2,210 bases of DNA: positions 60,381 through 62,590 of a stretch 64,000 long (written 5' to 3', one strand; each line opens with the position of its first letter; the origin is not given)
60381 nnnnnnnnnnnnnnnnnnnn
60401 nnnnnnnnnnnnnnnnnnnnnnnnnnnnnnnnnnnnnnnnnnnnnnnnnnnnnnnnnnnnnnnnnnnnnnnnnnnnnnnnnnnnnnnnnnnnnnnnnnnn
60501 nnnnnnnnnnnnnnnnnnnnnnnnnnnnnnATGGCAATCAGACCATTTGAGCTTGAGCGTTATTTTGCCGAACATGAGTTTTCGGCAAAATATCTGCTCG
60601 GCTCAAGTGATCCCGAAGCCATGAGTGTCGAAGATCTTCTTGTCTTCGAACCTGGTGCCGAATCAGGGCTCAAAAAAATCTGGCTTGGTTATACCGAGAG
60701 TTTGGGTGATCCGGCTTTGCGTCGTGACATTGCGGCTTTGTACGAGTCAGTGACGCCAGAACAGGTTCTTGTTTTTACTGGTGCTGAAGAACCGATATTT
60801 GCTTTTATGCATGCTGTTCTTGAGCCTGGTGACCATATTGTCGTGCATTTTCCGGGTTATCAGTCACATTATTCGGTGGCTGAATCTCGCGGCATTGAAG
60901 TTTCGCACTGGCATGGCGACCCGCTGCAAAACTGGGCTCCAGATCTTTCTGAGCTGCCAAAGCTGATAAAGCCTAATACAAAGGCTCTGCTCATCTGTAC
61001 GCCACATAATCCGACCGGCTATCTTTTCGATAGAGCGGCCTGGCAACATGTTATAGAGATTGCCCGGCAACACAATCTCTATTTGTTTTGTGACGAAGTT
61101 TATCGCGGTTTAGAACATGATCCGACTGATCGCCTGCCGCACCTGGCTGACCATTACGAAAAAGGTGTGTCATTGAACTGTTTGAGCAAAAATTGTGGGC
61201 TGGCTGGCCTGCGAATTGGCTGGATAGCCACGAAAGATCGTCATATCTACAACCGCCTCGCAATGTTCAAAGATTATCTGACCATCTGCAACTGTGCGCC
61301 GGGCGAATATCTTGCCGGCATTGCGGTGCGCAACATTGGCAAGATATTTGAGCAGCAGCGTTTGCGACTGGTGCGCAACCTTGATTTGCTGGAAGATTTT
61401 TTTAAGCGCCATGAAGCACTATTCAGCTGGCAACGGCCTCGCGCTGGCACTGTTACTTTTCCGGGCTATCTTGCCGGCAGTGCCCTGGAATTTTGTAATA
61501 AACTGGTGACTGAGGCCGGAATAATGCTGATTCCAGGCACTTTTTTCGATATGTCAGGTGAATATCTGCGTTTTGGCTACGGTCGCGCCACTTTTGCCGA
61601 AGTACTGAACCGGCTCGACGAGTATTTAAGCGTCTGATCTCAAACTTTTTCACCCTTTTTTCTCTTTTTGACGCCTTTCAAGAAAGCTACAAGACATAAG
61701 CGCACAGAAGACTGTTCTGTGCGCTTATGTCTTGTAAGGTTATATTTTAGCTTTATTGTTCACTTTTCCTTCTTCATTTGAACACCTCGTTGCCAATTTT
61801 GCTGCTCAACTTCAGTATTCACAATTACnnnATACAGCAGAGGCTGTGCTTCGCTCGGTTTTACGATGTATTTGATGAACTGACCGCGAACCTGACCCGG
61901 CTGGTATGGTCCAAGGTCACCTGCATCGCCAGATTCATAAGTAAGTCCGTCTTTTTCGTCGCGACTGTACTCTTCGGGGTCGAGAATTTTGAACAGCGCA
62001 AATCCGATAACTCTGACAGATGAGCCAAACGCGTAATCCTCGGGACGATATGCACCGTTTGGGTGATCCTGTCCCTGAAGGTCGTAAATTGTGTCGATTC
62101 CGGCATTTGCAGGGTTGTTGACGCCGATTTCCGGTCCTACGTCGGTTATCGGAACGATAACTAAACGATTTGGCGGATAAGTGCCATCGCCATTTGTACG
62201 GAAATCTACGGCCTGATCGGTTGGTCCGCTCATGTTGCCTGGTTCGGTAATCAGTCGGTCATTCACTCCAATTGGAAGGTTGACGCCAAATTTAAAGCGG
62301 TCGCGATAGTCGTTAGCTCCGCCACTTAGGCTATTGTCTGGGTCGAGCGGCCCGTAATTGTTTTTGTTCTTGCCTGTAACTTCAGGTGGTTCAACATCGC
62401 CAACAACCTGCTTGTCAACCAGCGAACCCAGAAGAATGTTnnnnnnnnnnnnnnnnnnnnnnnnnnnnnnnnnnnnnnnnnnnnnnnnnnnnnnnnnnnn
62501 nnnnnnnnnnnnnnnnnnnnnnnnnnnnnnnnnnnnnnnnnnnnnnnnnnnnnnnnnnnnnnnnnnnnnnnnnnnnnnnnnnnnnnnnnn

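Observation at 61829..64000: TadG-like pilus protein with an enzyme-like domain inserted in its Tad domain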

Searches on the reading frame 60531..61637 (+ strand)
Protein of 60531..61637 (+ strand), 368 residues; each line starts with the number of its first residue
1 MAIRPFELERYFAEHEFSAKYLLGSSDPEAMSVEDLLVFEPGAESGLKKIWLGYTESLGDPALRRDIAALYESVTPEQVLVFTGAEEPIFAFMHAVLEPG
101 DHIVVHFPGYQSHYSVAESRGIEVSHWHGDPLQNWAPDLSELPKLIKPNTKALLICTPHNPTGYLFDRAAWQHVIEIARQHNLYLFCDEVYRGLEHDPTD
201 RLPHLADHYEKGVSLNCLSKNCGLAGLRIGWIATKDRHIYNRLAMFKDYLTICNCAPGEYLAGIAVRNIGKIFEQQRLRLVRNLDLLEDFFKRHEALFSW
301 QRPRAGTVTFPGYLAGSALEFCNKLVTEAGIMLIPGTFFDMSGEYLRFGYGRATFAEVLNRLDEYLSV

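Call 35: search_protein_families(library=pfam, proteins=[window:60531-61637:+], max_evalue=0.001)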
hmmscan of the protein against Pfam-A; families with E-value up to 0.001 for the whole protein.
window:60531-61637:+ (368 aa): 5 families
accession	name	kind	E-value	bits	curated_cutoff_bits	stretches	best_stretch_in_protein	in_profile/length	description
PF00155.27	Aminotran_1_2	-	2.8e-50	172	19.7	1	45-350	29-346/361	Aminotransferase class I and II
PF00266.25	Aminotran_5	-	1.2e-09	38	21.5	1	63-190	48-177/371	Aminotransferase class-V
PF01053.26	Cys_Met_Meta_PP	-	6.1e-07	28.8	27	1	62-191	56-176/381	Cys/Met metabolism PLP-dependent enzyme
PF04864.19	Alliinase_C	-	3.5e-05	23.3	22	1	103-247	99-221/363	Allinase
PF12897.13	Asp_aminotransf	-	0.00095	18.5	27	0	101-193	125-218/421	Aspartate amino-transferase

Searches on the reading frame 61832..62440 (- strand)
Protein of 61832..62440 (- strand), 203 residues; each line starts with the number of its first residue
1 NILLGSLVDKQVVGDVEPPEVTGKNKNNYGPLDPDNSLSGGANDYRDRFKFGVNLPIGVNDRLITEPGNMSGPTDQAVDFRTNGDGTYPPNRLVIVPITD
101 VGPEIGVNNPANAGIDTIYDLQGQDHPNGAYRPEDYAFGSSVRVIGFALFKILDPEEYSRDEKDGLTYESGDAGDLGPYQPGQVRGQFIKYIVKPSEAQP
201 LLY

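Call 3: search_protein_families(library=pfam, proteins=[window:61832-62440:-], max_evalue=1)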
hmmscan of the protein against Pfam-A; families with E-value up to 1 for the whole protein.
window:61832-62440:- (203 aa): 0 families

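Call 4: search_protein_families(library=ncbifam, proteins=[window:61832-62440:-], max_evalue=1)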
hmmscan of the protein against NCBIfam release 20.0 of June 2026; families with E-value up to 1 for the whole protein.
window:61832-62440:- (203 aa): 0 families
